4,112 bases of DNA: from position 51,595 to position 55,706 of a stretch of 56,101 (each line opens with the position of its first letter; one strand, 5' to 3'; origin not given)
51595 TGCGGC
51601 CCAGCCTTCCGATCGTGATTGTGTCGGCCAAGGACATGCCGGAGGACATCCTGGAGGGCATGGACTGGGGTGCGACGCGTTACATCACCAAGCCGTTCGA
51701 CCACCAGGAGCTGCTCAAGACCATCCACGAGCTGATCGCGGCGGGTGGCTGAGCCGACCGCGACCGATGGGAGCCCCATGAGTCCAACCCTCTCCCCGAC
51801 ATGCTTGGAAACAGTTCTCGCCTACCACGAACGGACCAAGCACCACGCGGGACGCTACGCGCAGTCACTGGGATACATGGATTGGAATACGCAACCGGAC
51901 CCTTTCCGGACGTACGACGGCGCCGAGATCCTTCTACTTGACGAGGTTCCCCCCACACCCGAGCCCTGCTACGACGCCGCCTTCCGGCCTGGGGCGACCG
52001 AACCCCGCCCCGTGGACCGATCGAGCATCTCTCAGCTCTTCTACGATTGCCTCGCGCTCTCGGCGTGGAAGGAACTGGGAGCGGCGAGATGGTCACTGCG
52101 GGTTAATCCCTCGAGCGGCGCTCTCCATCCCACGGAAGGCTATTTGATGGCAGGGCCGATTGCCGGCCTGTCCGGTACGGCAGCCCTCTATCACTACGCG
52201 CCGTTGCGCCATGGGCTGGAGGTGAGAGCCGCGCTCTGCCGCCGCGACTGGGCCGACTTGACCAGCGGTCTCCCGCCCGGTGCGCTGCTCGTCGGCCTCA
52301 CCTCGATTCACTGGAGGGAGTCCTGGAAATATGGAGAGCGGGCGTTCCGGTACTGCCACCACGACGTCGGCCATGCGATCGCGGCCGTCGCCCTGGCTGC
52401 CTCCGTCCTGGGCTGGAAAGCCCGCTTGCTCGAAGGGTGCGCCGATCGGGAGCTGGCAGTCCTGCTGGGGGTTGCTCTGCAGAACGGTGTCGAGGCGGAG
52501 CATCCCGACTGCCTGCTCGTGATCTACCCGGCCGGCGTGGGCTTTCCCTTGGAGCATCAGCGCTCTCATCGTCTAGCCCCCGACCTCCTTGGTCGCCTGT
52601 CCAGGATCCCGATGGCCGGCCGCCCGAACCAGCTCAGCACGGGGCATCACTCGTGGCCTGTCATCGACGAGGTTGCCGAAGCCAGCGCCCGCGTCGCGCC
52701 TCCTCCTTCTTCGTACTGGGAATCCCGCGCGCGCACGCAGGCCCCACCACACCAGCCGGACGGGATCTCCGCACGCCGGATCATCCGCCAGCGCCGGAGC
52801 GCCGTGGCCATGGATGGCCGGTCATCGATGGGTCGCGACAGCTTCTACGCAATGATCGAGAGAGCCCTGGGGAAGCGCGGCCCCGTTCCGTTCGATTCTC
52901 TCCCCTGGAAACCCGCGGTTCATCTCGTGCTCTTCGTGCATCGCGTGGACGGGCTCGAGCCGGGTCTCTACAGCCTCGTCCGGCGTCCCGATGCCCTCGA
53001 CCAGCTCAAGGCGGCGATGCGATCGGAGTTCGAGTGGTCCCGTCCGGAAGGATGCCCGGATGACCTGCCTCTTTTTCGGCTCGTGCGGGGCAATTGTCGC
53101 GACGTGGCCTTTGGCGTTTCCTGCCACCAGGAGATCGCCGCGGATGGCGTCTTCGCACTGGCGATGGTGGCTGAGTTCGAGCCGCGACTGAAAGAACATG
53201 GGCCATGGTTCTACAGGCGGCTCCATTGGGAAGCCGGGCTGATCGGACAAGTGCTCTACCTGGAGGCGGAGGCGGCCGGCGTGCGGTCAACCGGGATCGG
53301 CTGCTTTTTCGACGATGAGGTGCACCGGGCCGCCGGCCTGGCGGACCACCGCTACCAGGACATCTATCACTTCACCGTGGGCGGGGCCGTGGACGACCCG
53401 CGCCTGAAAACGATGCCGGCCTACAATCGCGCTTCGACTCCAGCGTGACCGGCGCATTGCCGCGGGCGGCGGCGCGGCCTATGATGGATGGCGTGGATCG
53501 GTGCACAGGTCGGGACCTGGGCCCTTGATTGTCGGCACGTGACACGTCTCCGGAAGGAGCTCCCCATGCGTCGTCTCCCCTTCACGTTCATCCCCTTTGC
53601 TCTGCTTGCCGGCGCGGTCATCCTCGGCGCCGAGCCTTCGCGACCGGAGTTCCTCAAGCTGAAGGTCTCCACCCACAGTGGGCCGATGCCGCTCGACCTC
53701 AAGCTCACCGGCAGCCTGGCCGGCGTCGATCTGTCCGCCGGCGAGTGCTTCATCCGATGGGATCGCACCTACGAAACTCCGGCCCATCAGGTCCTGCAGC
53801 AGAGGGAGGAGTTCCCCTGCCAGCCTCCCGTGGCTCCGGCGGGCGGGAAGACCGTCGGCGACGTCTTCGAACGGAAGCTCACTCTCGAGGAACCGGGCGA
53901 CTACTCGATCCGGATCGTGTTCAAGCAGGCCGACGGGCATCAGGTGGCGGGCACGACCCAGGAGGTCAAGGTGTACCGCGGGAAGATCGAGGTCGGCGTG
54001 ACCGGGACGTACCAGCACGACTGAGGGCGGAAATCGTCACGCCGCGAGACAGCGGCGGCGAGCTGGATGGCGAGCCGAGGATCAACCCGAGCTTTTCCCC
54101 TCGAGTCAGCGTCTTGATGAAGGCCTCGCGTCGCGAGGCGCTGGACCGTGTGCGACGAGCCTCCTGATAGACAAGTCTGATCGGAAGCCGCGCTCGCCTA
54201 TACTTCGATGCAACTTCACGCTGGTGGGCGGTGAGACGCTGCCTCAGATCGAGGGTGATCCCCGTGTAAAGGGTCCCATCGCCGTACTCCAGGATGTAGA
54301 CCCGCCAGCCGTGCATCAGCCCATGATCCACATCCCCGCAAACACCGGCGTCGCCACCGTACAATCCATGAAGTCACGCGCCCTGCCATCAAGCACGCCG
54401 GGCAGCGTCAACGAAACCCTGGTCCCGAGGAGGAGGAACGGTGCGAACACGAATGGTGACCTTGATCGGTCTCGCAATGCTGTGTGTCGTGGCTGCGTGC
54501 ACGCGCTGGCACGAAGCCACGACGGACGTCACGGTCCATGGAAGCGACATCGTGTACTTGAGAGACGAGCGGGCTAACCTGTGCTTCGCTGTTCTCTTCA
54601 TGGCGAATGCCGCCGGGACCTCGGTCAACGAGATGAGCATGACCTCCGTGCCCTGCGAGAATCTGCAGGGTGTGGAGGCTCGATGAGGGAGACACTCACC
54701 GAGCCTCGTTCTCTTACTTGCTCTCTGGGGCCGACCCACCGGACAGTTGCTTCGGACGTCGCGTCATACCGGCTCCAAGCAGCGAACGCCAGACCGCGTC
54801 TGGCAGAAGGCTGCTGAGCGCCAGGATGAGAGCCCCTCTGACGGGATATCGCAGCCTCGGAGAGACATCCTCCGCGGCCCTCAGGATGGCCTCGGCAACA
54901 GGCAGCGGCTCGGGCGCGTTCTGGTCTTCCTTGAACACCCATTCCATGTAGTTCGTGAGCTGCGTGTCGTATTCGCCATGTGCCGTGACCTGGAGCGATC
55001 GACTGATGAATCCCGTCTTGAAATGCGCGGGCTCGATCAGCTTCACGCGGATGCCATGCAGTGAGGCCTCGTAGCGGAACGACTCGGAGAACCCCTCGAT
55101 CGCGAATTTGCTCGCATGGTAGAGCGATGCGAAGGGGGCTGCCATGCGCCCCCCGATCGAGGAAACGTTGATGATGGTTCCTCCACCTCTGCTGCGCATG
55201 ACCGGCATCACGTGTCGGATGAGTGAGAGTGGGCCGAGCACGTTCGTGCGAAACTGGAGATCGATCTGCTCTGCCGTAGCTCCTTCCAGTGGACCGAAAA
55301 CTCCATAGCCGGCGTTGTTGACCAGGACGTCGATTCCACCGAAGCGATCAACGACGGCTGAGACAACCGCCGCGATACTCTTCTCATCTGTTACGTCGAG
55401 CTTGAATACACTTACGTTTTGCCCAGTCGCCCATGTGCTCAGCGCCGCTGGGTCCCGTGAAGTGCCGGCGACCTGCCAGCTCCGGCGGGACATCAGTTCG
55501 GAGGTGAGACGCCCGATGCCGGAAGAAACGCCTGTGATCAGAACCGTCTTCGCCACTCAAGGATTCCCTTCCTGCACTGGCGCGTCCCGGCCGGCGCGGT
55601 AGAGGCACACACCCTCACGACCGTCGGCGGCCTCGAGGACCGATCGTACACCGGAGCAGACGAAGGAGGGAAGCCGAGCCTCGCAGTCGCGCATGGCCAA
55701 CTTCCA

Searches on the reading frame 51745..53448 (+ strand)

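Call 12: search_protein_families(library=pfam, proteins=[window:51745-53448:+], max_evalue=0.001)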
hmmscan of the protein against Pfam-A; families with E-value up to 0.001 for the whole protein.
window:51745-53448:+ (567 aa): 1 family
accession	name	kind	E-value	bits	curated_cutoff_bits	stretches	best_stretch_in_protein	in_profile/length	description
PF00881.29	Nitroreductase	-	4.7e-11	43.6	23.5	1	461-546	83-166/167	Nitroreductase family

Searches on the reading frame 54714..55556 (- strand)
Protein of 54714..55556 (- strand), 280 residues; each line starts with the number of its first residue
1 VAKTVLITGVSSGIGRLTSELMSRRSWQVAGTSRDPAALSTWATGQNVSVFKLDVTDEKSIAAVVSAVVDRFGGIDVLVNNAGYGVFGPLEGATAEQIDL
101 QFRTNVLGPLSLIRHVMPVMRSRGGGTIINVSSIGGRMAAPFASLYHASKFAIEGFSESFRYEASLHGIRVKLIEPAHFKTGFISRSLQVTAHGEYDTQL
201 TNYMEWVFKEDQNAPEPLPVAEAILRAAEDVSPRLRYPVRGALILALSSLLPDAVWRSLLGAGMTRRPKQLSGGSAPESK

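Call 67: search_protein_families(library=pfam, proteins=[window:54714-55556:-], max_evalue=1)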
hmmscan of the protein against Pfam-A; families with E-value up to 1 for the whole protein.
window:54714-55556:- (280 aa): 9 families
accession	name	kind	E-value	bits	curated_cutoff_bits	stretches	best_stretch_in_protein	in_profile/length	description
PF00106.31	adh_short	-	1.7e-45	155.4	26.6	1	3-183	1-186/195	short chain dehydrogenase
PF13561.12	adh_short_C2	-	4.4e-35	121.8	27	1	9-185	1-182/236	Enoyl-(Acyl carrier protein) reductase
PF08659.16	KR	-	1.5e-09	38.5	22.6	1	4-161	2-164/180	KR domain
PF01370.27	Epimerase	-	2e-06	27.8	20.9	1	5-211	1-216/240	NAD dependent epimerase/dehydratase family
PF13460.12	NAD_binding_10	-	2.7e-06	27.8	27.2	1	11-138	3-103/184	NAD(P)H-binding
PF08643.16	DUF1776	-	0.00016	21.6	25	1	77-174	96-194/294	Fungal family of unknown function (DUF1776)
PF05368.20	NmrA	-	0.074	13.1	27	1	2-68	2-70/298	NmrA-like family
PF16363.11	GDP_Man_Dehyd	-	0.13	12.1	27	1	6-68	1-74/332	GDP-mannose 4,6 dehydratase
PF04321.23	RmlD_sub_bind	-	0.24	10.9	27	1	4-91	2-68/287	RmlD substrate binding domain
